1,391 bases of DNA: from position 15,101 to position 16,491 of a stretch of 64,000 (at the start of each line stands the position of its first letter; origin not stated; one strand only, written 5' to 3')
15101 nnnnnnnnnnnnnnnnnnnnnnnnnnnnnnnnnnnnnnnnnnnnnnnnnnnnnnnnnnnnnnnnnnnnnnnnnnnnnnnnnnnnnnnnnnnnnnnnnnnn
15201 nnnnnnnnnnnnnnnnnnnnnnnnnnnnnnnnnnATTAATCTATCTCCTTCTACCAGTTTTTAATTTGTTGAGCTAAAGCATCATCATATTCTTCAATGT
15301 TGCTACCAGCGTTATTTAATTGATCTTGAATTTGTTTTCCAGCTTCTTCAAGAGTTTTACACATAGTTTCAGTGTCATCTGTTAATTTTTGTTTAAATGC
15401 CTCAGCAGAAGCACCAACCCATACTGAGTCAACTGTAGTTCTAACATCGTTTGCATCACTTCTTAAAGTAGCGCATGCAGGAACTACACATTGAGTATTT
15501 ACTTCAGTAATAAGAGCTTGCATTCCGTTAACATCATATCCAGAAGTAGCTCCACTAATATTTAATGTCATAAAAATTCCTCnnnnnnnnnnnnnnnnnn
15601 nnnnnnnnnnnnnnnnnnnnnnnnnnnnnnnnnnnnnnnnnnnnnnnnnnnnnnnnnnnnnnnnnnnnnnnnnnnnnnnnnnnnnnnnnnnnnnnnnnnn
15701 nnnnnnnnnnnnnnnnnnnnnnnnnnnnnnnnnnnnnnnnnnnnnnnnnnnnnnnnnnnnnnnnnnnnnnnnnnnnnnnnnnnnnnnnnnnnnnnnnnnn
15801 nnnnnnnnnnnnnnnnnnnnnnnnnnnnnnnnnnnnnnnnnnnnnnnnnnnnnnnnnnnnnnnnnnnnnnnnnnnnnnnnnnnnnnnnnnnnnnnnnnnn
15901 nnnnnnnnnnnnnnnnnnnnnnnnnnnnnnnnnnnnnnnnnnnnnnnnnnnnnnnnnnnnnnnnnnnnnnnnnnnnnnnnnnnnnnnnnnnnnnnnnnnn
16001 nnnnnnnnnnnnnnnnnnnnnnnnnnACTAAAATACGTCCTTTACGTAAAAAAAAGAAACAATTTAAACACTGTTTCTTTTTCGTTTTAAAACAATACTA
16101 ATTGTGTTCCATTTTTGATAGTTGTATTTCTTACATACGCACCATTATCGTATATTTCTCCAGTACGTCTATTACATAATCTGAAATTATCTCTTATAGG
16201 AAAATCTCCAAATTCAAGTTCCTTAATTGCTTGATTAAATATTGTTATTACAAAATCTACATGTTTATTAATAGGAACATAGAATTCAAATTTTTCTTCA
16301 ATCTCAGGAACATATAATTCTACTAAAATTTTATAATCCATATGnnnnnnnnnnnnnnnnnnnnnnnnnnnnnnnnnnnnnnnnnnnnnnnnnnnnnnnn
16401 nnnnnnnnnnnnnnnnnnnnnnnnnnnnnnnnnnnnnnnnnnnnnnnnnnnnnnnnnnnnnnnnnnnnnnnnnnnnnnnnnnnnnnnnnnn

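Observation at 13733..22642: Minimal type VIIb-like secretion locus lacking EssB/EsaA/EssA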

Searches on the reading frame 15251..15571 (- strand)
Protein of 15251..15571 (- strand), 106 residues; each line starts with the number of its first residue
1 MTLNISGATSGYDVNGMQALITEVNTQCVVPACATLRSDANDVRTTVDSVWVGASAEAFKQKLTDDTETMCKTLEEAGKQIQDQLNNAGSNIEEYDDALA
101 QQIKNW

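Call 4: search_protein_families(library=pfam, proteins=[window:15251-15571:-], max_evalue=1)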
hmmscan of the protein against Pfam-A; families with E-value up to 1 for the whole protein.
window:15251-15571:- (106 aa): 5 families
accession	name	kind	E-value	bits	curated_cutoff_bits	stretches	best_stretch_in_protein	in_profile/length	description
PF06013.18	WXG100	-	1.9e-05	25.3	27.3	1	46-96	36-85/86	Proteins of 100 residues with WXG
PF01442.23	Apolipoprotein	-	0.0033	17.6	90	1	52-106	130-184/190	Apolipoprotein A1/A4/E domain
PF25547.1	WXG100_2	-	0.017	15.5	27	1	34-95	46-108/150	WXG100 like domain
PF10824.14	T7SS_ESX_EspC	-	0.029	15.2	23.5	1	40-104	36-99/100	Excreted virulence factor EspC, type VII ESX diderm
PF04513.17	Baculo_PEP_C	-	0.051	14.1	38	1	3-105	7-103/140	Baculovirus polyhedron envelope protein, PEP, C terminus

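Call 5: search_protein_families(library=ncbifam, proteins=[window:15251-15571:-], max_evalue=1)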
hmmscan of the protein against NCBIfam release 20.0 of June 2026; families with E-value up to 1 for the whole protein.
window:15251-15571:- (106 aa): 4 families
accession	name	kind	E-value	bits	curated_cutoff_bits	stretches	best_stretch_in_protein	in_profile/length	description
TIGR03930.1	WXG100_ESAT6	subfamily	1.8e-05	24.9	44.85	1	45-100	35-89/90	WXG100 family type VII secretion target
TIGR00996.1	Mtu_fam_mce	paralog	0.031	13.5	140.5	1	20-100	120-198/291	MCE family protein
NF009646.0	PRK13182.1-1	equivalog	0.033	14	262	1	30-87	63-119/180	chromosome-anchoring protein RacA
NF005607.0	PRK07353.1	equivalog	0.055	13.2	131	1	37-104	78-148/155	F0F1 ATP synthase subunit B'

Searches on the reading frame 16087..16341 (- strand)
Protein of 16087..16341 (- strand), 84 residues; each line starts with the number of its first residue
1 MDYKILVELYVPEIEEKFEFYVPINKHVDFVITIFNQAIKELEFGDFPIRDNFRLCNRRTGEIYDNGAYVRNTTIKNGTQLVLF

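Call 4: search_protein_families(library=pfam, proteins=[window:16087-16341:-], max_evalue=1)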
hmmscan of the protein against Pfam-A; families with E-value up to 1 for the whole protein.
window:16087-16341:- (84 aa): 0 families

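Call 5: search_protein_families(library=ncbifam, proteins=[window:16087-16341:-], max_evalue=1)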
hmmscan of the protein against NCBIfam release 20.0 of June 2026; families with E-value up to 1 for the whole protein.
window:16087-16341:- (84 aa): 0 families

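Call 35: search_solved_structures(query=A2, max_evalue=10, show_alignments=2)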
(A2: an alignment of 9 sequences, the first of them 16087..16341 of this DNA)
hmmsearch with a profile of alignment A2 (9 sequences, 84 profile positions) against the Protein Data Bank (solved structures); distinct sequences matched with E-value up to 10: 1.
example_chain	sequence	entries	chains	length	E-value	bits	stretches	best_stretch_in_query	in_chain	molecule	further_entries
2l5a_A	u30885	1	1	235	0.85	12.9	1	42-80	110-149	Histone H3-like centromeric protein CSE4, Protein SCM3, Histone H4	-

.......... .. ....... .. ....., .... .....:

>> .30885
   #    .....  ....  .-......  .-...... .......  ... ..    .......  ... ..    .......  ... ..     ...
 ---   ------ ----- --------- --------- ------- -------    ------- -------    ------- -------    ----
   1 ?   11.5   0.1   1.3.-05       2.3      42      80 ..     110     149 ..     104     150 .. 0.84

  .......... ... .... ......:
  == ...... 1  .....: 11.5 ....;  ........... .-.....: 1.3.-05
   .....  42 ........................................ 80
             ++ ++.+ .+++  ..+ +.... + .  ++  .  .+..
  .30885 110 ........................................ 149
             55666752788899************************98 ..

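Call 40: find_homologous_proteins(query=window:16087-16341:-, max_evalue=0.001)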
Query window:16087-16341:- (84 aa): 31 proteins with E <= 0.001 among 31 candidates.
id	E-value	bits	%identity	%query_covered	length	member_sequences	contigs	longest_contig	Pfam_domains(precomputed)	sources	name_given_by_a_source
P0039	1.8e-49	183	99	100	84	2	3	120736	-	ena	-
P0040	1.3e-48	180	98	100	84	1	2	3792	-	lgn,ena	-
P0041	1.1e-42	162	85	100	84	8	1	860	-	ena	-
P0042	1.4e-34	136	70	100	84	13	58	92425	-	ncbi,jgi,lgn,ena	jgi:hypothetical protein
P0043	1.9e-34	135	69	100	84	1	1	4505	-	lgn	-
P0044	2.0e-34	135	69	100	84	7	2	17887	-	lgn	-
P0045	6.6e-34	134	69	100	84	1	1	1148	-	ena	-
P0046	7.0e-34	134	67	100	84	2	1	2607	-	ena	-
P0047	7.4e-34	133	69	100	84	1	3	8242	-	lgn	-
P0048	1.8e-33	132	69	100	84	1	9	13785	-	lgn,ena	-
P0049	2.1e-33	132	68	100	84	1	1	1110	-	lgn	-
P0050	2.5e-33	132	67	100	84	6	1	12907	-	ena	-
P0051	3.5e-33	131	67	100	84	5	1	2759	-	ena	-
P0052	1.1e-32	130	65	100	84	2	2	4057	-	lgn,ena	-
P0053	2.4e-32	129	68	100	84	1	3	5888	-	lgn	-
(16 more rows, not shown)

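Call 57: predict_structure(alignment_id=A4)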
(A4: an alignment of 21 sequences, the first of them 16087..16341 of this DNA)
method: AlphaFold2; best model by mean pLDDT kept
length: 84 residues; sequences in the alignment: 21
mean_pLDDT: 92.6   pTM: 0.80
mean pLDDT of the five models: 92.6, 92.3, 91.2, 89.8, 85.7
residues with pLDDT >= 90: 69; 70-90: 14; 50-70: 1; < 50: 0
segments of 3 or more residues with pLDDT < 50: none
pLDDT, mean of each block of 10 residues (from residue 1): 89 94 95 94 84 92 95 95 95
secondary structure, 60 per line:
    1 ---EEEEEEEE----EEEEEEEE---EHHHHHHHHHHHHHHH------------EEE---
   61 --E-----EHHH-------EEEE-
elements in order: E4-11 E16-23 H28-42 E55-57 E80-83

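Call 60: fold_search(model_id=the predicted structure, library=pdb)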
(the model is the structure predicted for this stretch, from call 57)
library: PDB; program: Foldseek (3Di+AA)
matches with E <= 10: 1663; with E <= 0.001: 410
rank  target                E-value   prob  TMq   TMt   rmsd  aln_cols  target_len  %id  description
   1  3rcz_A                7.2e-06  1.00  0.79  0.89   1.7        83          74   18  Rad60 SLD2 Ubc9 Complex (released 2011-04-27)
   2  8tyx_A                8.2e-06  1.00  0.71  0.73   2.3        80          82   18  Structure of a bacterial Ubl-deubiquitinase complex (form 1) (released 2024-06-12)
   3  7npt_D8               1.1e-05  1.00  0.70  0.59   3.1        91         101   15  Cytosolic bridge of an intact ESX-5 inner membrane complex (released 2021-05-26)
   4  7np7_D2               1.3e-05  1.00  0.70  0.17   3.0        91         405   15  Structure of an intact ESX-5 inner membrane complex, Composite C1 model (released 2021-06-02)
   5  5hpl_C                1.4e-05  1.00  0.70  0.72   2.7        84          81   15  System-wide modulation of HECT E3 ligases with selective ubiquitin variant probes: Rsp5 and UbV R5.4 (released 2016-03-16)
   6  8sea_B                2.0e-05  1.00  0.69  0.73   2.5        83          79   13  Cryo-EM structure of a double loaded human UBA7-UBE2L6-ISG15 thioester mimetic complex (Form 1) (released 2023-10-11)
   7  3vdz_A                2.7e-05  1.00  0.70  0.55   2.3        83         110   14  Tailoring Encodable Lanthanide-Binding Tags as MRI Contrast Agents: xq-dSE3-Ubiquitin at 2.4 Angstroms (released 2012-11-28)
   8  6v7q_C                2.8e-05  1.00  0.66  0.71   3.1        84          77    7  Crystal structure of SUMO1 in complex with phosphorylated PIAS-SIM2 (released 2020-04-01)
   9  3goe                  3.0e-05  1.00  0.80  0.84   1.7        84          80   18  Molecular Mimicry of SUMO promotes DNA repair (released 2009-04-14)
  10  3dhg_C                3.2e-05  1.00  0.74  0.75   2.5        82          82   11  Crystal Structure of Toluene 4-Monoxygenase Hydroxylase (released 2008-12-30)
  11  3rt3_B                3.2e-05  1.00  0.68  0.40   3.0        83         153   13  Complex of influenza virus protein with host anti-viral factor (released 2011-07-13)
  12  6fno_D                3.2e-05  1.00  0.68  0.64   2.6        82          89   16  Caldiarchaeum Subterraneum Ubiquitin:Rpn11-homolog complex, zinc soak (released 2018-07-25)
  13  3dhg_F                3.7e-05  1.00  0.75  0.77   2.5        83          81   11  Crystal Structure of Toluene 4-Monoxygenase Hydroxylase (released 2008-12-30)
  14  2gbm_B                3.7e-05  1.00  0.71  0.74   2.7        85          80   16  Crystal Structure of the 35-36 8 Glycine Insertion Mutant of Ubiquitin (released 2006-05-16)
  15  4pyu_B                3.7e-05  1.00  0.67  0.74   3.3        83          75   13  The conserved ubiquitin-like protein hub1 plays a critical role in splicing in human cells (released 2014-07-16)
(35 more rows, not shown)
